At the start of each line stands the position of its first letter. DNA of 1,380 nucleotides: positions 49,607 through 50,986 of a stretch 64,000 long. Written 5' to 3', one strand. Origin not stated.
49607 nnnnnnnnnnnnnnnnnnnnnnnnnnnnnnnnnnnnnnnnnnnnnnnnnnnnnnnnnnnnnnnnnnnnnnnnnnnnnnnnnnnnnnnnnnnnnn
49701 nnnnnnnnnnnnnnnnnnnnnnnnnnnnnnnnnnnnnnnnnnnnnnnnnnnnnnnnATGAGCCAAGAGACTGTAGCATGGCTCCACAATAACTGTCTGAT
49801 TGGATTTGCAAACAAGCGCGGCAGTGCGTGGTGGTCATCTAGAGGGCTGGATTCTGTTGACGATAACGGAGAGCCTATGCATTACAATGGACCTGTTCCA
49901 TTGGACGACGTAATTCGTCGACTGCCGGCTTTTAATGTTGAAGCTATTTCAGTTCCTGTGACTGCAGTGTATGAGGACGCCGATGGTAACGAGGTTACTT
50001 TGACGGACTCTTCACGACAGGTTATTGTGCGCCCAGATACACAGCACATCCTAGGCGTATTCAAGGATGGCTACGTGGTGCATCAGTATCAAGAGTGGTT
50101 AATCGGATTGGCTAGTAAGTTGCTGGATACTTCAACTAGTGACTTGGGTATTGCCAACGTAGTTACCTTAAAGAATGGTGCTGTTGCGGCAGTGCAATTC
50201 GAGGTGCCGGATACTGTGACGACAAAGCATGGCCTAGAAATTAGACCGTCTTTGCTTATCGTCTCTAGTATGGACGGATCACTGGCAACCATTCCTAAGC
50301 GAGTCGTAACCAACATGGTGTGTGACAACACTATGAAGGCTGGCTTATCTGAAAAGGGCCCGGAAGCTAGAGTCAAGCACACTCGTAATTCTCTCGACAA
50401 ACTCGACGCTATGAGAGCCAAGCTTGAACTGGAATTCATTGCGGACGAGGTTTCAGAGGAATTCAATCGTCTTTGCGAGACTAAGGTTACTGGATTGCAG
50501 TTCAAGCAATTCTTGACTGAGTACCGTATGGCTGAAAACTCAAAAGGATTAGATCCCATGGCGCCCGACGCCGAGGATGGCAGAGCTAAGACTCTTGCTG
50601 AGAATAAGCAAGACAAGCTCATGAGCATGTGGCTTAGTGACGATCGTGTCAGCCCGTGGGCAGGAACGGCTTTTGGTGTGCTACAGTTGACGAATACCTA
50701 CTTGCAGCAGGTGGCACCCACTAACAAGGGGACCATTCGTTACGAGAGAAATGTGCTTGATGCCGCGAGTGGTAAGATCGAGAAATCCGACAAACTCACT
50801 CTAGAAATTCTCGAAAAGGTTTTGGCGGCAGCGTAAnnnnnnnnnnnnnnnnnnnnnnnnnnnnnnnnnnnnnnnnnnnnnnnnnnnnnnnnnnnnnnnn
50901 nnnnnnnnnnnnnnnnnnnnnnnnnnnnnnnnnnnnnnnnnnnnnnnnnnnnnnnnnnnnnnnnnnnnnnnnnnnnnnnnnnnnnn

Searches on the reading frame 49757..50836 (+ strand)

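Call 77: search_protein_families(library=pfam, proteins=[window:49757-50836:+], max_evalue=0.001)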
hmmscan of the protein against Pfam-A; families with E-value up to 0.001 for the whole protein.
window:49757-50836:+ (359 aa): 1 family
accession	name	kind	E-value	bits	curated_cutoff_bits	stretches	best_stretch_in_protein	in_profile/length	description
PF06067.16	DUF932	-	7.8e-24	85.1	23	1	99-328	2-217/227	Domain of unknown function (DUF932)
